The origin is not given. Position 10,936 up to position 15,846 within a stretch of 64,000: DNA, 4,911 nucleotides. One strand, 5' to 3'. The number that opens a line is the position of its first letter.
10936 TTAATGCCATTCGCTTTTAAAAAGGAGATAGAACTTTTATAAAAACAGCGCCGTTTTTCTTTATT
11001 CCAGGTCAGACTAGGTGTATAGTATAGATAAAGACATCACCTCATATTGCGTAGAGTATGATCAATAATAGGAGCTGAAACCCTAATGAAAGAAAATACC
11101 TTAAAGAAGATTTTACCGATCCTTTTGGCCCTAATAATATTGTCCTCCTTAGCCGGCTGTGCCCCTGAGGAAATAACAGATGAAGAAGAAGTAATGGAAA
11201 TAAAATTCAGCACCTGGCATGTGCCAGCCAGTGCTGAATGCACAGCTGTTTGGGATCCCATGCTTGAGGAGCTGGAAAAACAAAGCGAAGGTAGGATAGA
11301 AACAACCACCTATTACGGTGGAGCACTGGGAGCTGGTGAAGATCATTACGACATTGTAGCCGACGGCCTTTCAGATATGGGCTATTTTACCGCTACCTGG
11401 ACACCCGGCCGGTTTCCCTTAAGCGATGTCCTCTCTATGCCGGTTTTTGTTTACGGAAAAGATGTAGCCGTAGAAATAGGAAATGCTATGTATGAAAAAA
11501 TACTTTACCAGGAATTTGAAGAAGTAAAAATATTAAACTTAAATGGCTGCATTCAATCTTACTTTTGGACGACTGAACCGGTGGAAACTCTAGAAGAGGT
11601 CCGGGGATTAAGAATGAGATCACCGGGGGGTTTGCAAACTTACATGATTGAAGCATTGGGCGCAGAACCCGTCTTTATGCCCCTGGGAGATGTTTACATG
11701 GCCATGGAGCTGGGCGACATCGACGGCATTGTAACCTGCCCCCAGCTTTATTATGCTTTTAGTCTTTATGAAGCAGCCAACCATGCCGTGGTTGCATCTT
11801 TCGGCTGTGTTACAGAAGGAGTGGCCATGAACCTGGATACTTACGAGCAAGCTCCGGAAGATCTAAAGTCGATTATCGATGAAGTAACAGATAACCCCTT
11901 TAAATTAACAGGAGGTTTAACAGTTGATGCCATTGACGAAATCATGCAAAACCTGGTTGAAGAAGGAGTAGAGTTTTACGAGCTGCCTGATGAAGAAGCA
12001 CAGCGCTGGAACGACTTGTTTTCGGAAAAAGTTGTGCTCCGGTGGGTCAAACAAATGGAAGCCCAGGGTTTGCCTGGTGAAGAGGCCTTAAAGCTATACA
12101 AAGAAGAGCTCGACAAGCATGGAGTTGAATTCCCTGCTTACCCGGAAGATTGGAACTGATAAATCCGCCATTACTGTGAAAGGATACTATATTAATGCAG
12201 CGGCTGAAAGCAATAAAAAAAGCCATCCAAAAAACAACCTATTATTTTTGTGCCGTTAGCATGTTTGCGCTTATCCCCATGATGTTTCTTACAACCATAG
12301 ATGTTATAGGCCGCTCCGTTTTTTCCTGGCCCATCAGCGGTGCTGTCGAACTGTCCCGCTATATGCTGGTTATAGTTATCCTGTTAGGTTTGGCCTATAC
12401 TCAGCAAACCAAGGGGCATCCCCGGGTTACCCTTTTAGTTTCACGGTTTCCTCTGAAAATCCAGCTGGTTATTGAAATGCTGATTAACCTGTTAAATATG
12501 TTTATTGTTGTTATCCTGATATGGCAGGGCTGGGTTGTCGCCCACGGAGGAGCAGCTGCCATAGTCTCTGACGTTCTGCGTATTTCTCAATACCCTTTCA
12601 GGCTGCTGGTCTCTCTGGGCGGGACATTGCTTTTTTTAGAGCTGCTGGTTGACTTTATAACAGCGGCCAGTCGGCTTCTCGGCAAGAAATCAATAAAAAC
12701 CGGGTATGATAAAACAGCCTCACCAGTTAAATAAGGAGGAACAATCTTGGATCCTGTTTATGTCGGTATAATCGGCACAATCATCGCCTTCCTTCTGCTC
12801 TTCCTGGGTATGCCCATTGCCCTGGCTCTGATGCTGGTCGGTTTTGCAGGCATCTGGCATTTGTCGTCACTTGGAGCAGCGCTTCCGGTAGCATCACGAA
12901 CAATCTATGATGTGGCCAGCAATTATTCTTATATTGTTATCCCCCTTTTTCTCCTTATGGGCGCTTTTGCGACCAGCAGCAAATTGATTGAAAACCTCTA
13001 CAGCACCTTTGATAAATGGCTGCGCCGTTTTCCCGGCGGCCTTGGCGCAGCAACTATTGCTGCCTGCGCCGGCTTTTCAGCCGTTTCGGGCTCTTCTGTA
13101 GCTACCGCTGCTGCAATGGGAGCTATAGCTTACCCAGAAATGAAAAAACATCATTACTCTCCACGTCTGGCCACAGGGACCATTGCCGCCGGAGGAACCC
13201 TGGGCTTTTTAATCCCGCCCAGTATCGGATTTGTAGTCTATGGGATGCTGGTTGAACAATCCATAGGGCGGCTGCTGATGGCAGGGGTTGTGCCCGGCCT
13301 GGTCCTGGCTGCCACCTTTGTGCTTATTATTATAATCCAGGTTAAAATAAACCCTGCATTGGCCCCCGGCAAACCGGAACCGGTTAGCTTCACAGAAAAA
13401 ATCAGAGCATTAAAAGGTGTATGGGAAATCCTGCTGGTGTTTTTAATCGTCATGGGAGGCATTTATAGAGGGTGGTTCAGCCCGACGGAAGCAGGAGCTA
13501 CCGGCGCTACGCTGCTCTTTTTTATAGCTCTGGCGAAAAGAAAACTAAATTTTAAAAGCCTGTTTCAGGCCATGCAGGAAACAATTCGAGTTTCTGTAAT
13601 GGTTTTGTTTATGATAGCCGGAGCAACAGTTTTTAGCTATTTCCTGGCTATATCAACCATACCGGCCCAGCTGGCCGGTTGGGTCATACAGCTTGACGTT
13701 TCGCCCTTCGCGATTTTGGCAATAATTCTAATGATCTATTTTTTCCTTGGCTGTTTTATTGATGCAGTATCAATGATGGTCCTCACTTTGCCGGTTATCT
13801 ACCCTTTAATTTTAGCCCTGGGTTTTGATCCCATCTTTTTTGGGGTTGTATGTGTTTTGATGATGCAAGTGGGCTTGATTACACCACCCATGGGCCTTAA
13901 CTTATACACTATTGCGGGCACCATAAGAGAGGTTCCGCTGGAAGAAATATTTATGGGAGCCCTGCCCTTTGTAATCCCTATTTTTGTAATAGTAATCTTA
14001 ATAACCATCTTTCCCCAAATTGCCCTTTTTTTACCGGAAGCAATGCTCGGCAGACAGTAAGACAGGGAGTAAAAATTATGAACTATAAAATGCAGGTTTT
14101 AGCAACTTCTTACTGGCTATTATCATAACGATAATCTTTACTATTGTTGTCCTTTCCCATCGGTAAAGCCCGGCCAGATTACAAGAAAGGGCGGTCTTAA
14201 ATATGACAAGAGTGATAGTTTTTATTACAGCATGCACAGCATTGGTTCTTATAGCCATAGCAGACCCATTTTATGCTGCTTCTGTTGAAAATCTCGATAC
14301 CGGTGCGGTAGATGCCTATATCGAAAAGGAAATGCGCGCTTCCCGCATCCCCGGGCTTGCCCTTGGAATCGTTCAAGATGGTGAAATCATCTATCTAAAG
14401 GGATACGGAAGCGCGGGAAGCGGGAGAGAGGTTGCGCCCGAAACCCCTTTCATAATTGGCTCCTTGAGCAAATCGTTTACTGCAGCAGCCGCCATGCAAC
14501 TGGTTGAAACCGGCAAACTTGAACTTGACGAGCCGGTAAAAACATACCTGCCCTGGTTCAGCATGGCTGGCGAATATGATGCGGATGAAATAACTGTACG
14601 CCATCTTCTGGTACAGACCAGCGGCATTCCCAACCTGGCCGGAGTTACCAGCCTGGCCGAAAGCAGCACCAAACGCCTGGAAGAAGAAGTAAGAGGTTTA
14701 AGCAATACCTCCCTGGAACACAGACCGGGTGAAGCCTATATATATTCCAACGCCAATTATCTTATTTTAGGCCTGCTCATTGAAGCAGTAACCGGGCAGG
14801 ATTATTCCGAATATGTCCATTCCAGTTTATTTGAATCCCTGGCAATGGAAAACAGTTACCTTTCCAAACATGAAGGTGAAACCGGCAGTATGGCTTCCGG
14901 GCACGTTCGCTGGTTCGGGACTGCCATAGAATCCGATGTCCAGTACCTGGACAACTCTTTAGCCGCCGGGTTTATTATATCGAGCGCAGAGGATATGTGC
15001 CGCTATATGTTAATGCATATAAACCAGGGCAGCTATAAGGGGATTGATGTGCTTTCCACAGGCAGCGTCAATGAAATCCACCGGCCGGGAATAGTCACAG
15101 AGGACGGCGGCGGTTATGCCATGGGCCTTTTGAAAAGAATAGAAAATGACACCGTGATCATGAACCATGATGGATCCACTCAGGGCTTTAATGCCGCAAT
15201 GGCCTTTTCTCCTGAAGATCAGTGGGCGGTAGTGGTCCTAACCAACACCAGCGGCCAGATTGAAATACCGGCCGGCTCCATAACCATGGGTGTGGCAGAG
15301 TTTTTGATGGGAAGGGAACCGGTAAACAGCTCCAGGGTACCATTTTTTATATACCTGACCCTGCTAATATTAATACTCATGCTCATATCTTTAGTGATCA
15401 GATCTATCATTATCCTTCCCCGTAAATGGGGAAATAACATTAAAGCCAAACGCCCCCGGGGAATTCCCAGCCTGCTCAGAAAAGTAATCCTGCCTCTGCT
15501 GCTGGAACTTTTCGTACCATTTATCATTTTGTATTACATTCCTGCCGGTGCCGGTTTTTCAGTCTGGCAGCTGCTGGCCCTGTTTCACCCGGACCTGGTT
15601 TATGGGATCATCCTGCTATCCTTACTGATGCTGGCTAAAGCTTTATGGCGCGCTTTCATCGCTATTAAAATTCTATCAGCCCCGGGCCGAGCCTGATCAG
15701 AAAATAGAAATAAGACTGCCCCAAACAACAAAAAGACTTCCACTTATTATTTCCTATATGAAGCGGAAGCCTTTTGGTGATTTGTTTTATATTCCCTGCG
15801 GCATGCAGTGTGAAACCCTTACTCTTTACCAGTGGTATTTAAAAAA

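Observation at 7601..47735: Dispersed family of TIR-bounded, nested-palindromic intergenic elements with 8-bp flanking duplications (candidate non-autonomous transposon/MITE)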

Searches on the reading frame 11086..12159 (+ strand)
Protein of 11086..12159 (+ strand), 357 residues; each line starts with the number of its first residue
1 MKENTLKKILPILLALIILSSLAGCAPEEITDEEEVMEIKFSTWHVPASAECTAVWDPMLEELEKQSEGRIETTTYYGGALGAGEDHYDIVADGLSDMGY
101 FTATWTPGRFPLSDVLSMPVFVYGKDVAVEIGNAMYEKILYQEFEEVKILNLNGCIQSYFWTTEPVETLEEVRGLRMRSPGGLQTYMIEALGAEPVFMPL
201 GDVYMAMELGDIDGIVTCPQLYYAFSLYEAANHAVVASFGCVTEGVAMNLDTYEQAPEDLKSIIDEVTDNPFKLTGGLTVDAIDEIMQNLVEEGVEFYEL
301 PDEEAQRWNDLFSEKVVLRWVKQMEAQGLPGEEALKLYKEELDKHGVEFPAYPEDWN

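Call 13: search_protein_families(library=pfam, proteins=[window:11086-12159:+])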
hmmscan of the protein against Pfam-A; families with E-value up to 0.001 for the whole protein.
window:11086-12159:+ (357 aa): 1 family
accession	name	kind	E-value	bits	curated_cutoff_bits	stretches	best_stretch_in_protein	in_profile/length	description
PF03480.18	DctP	-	7.6e-34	117.8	23.4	1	48-314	8-277/286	Bacterial extracellular solute-binding protein, family 7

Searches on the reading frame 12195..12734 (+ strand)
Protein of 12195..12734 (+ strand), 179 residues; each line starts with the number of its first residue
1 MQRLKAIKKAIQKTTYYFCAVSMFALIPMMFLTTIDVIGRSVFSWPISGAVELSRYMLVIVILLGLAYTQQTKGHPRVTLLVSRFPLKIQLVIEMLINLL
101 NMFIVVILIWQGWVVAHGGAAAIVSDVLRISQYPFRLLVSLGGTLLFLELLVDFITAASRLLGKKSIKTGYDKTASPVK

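Call 33: search_protein_families(library=pfam, proteins=[window:12195-12734:+], max_evalue=0.00001)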
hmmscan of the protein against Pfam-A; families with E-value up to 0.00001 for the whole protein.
window:12195-12734:+ (179 aa): 1 family
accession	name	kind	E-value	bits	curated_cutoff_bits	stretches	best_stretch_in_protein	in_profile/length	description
PF04290.18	DctQ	-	2.1e-23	83.1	28.3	1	29-158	1-130/132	Tripartite ATP-independent periplasmic transporters, DctQ component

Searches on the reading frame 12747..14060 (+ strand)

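Call 32: search_protein_families(library=pfam, proteins=[window:12747-14060:+], max_evalue=0.00001)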
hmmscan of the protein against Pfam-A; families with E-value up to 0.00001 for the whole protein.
window:12747-14060:+ (437 aa): 1 family
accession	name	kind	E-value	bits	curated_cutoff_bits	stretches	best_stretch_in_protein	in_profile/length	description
PF06808.19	DctM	-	7.7e-96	321.9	23.8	1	12-425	2-413/413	Tripartite ATP-independent periplasmic transporter, DctM component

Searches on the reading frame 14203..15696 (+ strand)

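Call 32: search_protein_families(library=pfam, proteins=[window:14203-15696:+], max_evalue=0.00001)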
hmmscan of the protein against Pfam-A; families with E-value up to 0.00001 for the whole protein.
window:14203-15696:+ (497 aa): 1 family
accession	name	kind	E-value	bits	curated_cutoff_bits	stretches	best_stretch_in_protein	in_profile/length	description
PF00144.29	Beta-lactamase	-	1.2e-64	219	27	1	36-351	1-312/329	Beta-lactamase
